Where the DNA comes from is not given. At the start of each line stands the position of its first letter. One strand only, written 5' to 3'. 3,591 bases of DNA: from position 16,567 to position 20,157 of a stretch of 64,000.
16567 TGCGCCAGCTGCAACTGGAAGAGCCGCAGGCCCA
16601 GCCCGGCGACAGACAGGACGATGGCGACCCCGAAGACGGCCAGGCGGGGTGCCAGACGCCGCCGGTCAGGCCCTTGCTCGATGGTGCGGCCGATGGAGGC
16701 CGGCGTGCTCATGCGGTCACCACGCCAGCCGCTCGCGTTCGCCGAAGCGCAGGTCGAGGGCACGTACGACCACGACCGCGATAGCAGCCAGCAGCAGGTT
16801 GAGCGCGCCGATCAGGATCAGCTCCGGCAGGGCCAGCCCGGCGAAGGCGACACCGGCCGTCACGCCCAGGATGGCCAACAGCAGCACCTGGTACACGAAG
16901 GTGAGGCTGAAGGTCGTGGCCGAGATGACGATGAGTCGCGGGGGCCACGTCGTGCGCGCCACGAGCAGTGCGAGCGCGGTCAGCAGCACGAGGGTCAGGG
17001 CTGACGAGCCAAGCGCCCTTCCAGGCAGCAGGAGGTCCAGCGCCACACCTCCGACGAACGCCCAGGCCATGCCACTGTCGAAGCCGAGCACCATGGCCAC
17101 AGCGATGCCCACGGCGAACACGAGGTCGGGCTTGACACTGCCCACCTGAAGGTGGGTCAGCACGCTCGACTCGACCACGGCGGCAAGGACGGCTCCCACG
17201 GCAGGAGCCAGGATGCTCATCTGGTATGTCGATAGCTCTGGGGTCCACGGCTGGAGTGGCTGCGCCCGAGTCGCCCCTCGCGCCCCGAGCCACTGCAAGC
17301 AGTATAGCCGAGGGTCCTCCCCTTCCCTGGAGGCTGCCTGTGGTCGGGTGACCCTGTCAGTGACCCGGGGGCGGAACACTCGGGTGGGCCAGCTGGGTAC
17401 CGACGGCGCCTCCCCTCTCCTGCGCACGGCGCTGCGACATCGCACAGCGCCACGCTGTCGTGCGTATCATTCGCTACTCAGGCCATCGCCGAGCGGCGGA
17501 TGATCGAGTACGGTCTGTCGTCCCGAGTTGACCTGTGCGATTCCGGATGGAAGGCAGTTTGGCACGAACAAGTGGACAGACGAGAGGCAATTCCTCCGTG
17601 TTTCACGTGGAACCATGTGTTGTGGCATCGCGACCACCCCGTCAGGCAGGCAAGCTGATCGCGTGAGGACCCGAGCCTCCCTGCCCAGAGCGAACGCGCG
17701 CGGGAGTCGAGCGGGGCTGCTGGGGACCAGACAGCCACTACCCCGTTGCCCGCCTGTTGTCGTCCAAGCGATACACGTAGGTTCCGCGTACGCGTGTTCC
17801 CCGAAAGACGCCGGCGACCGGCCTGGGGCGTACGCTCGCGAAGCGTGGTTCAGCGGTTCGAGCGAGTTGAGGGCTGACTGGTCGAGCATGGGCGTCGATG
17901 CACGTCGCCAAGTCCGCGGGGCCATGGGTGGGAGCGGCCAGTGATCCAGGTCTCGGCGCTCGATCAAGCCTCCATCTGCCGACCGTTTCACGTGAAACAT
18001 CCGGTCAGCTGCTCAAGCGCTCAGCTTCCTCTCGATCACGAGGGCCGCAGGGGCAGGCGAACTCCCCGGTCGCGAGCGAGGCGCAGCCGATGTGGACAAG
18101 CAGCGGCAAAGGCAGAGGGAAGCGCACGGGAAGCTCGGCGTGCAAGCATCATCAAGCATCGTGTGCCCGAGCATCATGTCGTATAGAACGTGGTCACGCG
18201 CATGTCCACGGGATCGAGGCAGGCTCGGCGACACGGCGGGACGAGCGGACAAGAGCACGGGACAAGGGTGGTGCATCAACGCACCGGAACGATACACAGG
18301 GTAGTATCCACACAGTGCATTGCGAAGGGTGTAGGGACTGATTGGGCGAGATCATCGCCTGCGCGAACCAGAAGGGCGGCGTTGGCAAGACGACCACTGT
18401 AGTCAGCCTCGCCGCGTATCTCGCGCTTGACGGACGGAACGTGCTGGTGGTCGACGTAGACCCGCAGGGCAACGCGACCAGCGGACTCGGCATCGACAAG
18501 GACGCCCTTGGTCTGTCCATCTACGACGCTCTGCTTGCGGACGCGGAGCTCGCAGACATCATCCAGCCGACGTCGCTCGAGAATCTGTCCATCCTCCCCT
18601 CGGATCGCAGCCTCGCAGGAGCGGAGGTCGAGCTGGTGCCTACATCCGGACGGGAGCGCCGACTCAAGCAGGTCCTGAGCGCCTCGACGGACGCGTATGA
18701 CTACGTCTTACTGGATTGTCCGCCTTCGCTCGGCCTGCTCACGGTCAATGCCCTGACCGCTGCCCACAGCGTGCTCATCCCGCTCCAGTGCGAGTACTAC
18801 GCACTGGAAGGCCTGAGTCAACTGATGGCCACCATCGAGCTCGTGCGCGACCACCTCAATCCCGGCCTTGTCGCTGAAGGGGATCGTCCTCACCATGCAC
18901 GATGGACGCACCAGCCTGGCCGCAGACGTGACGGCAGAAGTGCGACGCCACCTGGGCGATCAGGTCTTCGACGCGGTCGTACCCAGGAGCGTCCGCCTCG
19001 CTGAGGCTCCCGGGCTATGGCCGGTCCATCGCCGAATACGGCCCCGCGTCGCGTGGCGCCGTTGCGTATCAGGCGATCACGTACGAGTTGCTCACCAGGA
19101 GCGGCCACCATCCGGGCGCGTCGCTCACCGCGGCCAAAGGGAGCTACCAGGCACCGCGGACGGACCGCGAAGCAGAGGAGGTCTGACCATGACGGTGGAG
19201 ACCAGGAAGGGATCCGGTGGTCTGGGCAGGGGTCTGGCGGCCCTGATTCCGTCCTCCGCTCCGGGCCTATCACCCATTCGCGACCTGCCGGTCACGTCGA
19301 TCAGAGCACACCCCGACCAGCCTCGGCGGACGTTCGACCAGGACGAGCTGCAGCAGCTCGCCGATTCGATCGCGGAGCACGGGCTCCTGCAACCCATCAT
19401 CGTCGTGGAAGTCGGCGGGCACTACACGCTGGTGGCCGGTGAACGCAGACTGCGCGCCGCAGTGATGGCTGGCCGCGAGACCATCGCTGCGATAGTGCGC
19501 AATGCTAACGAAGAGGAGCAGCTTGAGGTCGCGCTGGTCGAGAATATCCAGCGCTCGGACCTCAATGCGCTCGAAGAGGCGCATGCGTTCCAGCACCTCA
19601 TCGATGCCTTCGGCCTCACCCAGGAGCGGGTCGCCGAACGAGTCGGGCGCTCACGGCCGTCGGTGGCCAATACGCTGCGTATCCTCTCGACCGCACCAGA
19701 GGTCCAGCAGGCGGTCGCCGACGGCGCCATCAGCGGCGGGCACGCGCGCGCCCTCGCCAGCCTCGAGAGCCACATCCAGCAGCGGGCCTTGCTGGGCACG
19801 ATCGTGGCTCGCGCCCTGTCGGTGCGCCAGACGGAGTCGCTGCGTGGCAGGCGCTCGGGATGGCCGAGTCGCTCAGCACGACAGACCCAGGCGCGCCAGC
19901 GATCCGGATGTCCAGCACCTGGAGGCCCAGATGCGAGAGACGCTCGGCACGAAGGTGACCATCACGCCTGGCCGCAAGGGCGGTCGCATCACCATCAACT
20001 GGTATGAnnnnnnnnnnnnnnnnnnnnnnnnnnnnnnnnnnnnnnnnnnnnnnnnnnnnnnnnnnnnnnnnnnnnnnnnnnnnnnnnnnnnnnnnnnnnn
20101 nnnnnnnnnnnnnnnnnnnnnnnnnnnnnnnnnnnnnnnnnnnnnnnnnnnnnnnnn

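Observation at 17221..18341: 1.1-kb non-coding strand-switch region with two parS sites and about seven DnaA-box-like 9-mers: a candidate origin/centromere 23 kb away from dnaA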

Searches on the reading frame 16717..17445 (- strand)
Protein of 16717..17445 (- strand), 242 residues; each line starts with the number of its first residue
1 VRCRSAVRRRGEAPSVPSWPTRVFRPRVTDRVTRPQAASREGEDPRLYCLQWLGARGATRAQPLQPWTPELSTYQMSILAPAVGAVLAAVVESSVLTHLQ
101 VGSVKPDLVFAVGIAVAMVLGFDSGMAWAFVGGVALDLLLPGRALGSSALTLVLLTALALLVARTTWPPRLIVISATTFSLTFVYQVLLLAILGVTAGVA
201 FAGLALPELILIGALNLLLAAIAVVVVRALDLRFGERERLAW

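Call 9: search_protein_families(library=pfam, proteins=[window:16717-17445:-], max_evalue=0.01)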
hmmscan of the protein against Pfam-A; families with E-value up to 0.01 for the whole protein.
window:16717-17445:- (242 aa): 1 family
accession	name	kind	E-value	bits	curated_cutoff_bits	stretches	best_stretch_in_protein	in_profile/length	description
PF04093.17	MreD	-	5.7e-05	23.7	24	1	86-221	14-149/158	rod shape-determining protein MreD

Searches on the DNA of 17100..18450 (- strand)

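Call 43: search_rna_families(source=window, start=17100, end=18450, threshold=evalue, max_evalue=1)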
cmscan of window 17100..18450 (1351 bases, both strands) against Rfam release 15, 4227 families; matches with E-value up to 1: 1.
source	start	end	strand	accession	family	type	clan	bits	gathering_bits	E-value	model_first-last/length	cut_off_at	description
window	17700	17754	+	RF03196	mir-6790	Gene; miRNA;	-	20.4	78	0.44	1-63/63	no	mir-6790 microRNA precursor family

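Call 61: build_rna_model(alignment_id=A5, structure=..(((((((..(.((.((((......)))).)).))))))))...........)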
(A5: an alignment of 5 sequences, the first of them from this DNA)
Model R1 built from alignment A5 (5 sequences, 53 columns); structure: as given.
model positions 53; base pairs 14; branch points 0; effective number of sequences 3.37; information 1.047 bits per position. Calibrated on 0.2 Mb of random sequence (short: E-values are rough).
structure used (alignment columns):
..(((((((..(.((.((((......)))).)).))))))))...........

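Call 62: search_with_rna_model(model_id=R1, sources=[window, L081, L082, L083, L084, L085, L087, L088, L171, L172, L173, L174, L175, L176, L177, L179, L180, L001, L003, L004, L005, L006], max_evalue=1, make_alignment=true)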
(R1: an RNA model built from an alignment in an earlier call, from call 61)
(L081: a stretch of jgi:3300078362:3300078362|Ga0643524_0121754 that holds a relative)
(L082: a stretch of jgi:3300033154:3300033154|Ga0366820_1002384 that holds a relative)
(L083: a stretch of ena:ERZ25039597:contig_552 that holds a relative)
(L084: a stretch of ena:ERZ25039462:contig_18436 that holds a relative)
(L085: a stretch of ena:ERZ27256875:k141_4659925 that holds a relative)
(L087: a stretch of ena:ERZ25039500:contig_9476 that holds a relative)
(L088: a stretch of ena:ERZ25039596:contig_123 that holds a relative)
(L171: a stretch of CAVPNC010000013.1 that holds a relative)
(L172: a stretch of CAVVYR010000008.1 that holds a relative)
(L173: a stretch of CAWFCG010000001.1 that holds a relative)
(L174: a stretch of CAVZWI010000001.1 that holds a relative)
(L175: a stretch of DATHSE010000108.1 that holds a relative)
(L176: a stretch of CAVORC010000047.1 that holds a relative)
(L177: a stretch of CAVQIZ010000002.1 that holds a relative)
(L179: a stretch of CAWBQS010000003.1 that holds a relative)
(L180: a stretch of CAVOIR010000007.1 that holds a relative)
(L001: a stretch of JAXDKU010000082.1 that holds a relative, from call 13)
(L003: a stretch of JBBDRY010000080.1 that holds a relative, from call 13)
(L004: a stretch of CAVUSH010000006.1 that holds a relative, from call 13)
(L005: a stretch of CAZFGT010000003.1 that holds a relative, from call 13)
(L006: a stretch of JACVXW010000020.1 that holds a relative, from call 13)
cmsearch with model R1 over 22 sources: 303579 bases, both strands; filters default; matches with E-value up to 1: 16.
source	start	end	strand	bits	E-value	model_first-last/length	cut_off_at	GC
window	17244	17296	-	79.2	2.6e-13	1-53/53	no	0.77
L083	9925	9977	+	79.1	2.7e-13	1-53/53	no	0.75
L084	9925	9977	+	76.5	9.2e-13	1-53/53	no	0.74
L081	2365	2417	+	74.7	2.1e-12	1-53/53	no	0.75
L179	2924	2976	+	66.1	1.1e-10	1-53/53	no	0.77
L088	9926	9977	+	53.8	3.2e-08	1-53/53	no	0.73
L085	2436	2489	+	47.6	5.7e-07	1-53/53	no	0.76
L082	10025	10076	+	36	0.00012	1-53/53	no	0.67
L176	1678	1730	+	35.1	0.00018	1-53/53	no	0.77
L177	2922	2974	+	34.6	0.00023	1-53/53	no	0.74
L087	9922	9974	+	32.2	0.00068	1-53/53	no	0.66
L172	2926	2977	+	30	0.0019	1-53/53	no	0.67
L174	2925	2974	+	28.5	0.0038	1-53/53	no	0.72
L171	2923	2976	+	27.8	0.0051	1-53/53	no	0.72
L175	27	79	+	25.4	0.016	1-53/53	no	0.72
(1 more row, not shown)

Alignment A6: 16 matches aligned to the model, 100 columns, each read 5' to 3' on its own strand. Consensus structure (alignment columns), stored with it:
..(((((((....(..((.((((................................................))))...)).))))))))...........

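Call 63: search_with_rna_model(model_id=R1, sources=[window, L081, L082, L083, L084, L085, L087, L088, L171, L172, L173, L174, L175, L176, L177, L179, L180], max_evalue=0.05, make_alignment=true, show_alignments=0)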
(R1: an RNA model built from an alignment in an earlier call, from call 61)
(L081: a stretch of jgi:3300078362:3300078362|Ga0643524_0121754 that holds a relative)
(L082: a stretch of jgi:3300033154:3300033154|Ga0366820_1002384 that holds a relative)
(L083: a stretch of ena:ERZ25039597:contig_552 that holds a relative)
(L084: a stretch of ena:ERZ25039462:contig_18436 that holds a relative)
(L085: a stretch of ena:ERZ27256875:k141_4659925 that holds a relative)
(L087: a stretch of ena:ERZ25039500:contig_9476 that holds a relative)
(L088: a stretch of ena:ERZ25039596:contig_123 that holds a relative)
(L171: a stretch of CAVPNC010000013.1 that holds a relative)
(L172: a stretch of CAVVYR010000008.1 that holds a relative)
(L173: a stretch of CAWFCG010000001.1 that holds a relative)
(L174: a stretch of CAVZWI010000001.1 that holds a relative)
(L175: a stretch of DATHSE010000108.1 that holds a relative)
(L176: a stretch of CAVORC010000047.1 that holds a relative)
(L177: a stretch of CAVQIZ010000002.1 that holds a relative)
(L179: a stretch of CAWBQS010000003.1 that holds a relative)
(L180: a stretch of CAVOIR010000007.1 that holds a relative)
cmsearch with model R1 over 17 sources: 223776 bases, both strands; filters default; matches with E-value up to 0.05: 15.
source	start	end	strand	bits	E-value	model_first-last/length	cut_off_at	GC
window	17244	17296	-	79.2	1.9e-13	1-53/53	no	0.77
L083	9925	9977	+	79.1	2e-13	1-53/53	no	0.75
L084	9925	9977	+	76.5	6.8e-13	1-53/53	no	0.74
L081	2365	2417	+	74.7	1.5e-12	1-53/53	no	0.75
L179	2924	2976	+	66.1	8.3e-11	1-53/53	no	0.77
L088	9926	9977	+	53.8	2.3e-08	1-53/53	no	0.73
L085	2436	2489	+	47.6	4.2e-07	1-53/53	no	0.76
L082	10025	10076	+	36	8.6e-05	1-53/53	no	0.67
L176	1678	1730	+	35.1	0.00013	1-53/53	no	0.77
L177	2922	2974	+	34.6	0.00017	1-53/53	no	0.74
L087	9922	9974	+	32.2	0.0005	1-53/53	no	0.66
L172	2926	2977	+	30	0.0014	1-53/53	no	0.67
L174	2925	2974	+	28.5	0.0028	1-53/53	no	0.72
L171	2923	2976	+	27.8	0.0038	1-53/53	no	0.72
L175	27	79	+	25.4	0.012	1-53/53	no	0.72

Alignment A7: 15 matches aligned to the model, 59 columns, each read 5' to 3' on its own strand. Consensus structure (alignment columns), stored with it:
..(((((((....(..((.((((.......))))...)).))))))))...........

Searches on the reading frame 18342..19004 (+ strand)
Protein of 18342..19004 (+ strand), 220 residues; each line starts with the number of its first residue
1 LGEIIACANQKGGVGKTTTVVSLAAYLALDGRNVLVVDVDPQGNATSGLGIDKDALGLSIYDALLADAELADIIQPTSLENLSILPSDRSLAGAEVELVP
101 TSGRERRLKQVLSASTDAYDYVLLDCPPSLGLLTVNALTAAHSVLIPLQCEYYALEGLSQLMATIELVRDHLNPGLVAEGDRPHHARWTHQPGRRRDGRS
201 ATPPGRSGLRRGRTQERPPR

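Call 8: search_protein_families(library=pfam, proteins=[window:18342-19004:+])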
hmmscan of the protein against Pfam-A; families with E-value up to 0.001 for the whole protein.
window:18342-19004:+ (220 aa): 9 families
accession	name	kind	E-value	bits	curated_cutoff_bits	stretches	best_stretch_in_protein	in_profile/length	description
PF13614.12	AAA_31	-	7.4e-65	218.6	27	1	3-176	2-175/177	AAA domain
PF01656.29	CbiA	-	4.9e-18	65.7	25.4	1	5-172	1-69/125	CobQ/CobB/MinD/ParA nucleotide binding domain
PF09140.17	MipZ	-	1.5e-10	41.3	20.7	1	4-42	2-40/262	ATPase MipZ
PF10609.15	ParA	-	8.4e-10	38.9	27.1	1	3-131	4-124/246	NUBPL iron-transfer P-loop NTPase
PF02374.21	ArsA_ATPase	-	7.2e-07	29.1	24.3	1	11-44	9-42/305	Anion-transporting ATPase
PF06564.18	CBP_BcsQ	-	1e-06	28.9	21.3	1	5-145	4-143/234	Cellulose biosynthesis protein BcsQ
PF00142.24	Fer4_NifH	-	1e-05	25.6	25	1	9-47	6-44/271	4Fe-4S iron sulfur cluster binding proteins, NifH/frxC family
PF07015.17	VirC1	-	0.00012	21.9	24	1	4-41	3-40/231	VirC1 protein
PF03029.23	ATP_bind_1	-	0.0007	19.9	27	0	13-42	6-35/240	Conserved hypothetical ATP binding protein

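Call 13: find_related_loci(query=window:18342-18878:+, collection=genome_contigs, flank=10000)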
Query window:18342-18878:+ (179 aa) in genome_contigs; peptide patterns used: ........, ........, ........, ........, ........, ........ (x = any residue, [..] = any of these).
600 stretches matched a pattern (row limit reached: there are more); 570 encode a relative of the query (tblastn E <= 1e-3); the best 80 are kept; 80 distinct loci.
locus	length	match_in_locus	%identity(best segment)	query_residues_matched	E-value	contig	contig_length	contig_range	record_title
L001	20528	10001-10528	68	1-176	5e-78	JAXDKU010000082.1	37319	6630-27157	MAG: Chloroflexota bacterium isolate BP_601 scaffold_4068374, whole genome shotgun sequence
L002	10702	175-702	67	1-176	1e-74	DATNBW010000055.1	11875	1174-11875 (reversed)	MAG TPA_asm: Verrucomicrobiia bacterium isolate SMAG_U11198 k141_3550799, whole genome shotgun sequence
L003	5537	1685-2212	66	1-176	5e-74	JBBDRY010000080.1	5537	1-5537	MAG: Chloroflexota bacterium isolate LejiaC_67_23 Lejia_C_32720_length_5537_cov_16, whole genome shotgun sequence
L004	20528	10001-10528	69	1-176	6e-75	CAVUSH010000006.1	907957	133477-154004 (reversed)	MAG: uncultured Chloroflexia bacterium isolate MFD05942.bin.2.270 genome assembly, contig: contig_6407, whole genome sho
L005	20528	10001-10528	66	1-176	3e-73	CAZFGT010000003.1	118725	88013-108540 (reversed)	MAG TPA_asm: uncultured Anaerolineaceae bacterium isolate binchicken_co54_373 genome assembly, contig: NODE_167_length_1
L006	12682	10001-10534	65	1-179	1e-72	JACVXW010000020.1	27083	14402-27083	MAG: Chloroflexota bacterium isolate A1_bin.2 scaffold_348, whole genome shotgun sequence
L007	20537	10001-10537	64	1-179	4e-72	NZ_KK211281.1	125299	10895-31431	Alkalihalobacillus bogoriensis ATCC BAA-922 T323DRAFT_scaffold00014.14, whole genome shotgun sequence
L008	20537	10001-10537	61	1-179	6e-69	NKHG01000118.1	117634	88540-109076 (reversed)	Bacillus pumilus strain 36R_ATNSAL contig00033, whole genome shotgun sequence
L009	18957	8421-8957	58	1-179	1e-66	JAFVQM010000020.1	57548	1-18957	MAG: Clostridia bacterium isolate RGIG5302 Sheep_Colon-2__c407580, whole genome shotgun sequence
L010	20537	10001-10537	59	1-179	3e-68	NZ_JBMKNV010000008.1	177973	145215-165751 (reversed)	Metabacillus sp. RGM 3146 NODE_8_length_177973_cov_30.447528, whole genome shotgun sequence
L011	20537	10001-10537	61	1-179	1e-68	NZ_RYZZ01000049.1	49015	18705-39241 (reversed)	Peribacillus cavernae strain L5 18849_L5_1__paired__trimmed__paired__contig_49, whole genome shotgun sequence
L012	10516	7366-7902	59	1-179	2e-68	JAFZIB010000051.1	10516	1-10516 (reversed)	MAG: Clostridia bacterium isolate RGIG7786 Water_buffalos_Rectum.Co__c1613699, whole genome shotgun sequence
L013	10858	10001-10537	59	1-179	4e-68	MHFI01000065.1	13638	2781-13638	MAG: Omnitrophica bacterium RIFCSPHIGHO2_02_FULL_51_18 rifcsphigho2_02_scaffold_8667, whole genome shotgun sequence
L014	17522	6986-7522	58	1-179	3e-68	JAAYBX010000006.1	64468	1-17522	MAG: Clostridiaceae bacterium isolate AS06rmzACSIP_360 24598_AS06, whole genome shotgun sequence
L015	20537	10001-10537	60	1-179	5e-68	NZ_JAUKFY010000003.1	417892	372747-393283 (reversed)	Brevibacillus laterosporus strain MSSRFCCT15 T15_R1_and_R2_contig_3, whole genome shotgun sequence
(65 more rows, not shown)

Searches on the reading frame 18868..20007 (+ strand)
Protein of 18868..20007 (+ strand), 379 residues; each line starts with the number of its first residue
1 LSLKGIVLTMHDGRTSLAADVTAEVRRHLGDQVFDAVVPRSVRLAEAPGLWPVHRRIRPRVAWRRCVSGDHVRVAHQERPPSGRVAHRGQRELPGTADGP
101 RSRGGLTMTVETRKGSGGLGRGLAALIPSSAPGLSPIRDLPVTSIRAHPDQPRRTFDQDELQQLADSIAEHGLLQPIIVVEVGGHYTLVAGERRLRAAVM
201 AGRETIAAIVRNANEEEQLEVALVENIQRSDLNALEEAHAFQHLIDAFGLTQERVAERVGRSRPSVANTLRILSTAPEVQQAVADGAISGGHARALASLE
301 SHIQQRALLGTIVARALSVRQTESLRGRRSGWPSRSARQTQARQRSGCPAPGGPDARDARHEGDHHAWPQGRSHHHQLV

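Call 8: search_protein_families(library=pfam, proteins=[window:18868-20007:+])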
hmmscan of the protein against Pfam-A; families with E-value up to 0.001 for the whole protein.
window:18868-20007:+ (379 aa): 2 families
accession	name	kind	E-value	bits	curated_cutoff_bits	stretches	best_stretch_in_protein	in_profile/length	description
PF17762.8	HTH_ParB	-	8.4e-34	116.2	22.6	1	231-326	2-97/102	ParB HTH domain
PF02195.25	ParB_N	-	7.4e-30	103.3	26.3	1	137-228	3-95/95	ParB N-terminal domain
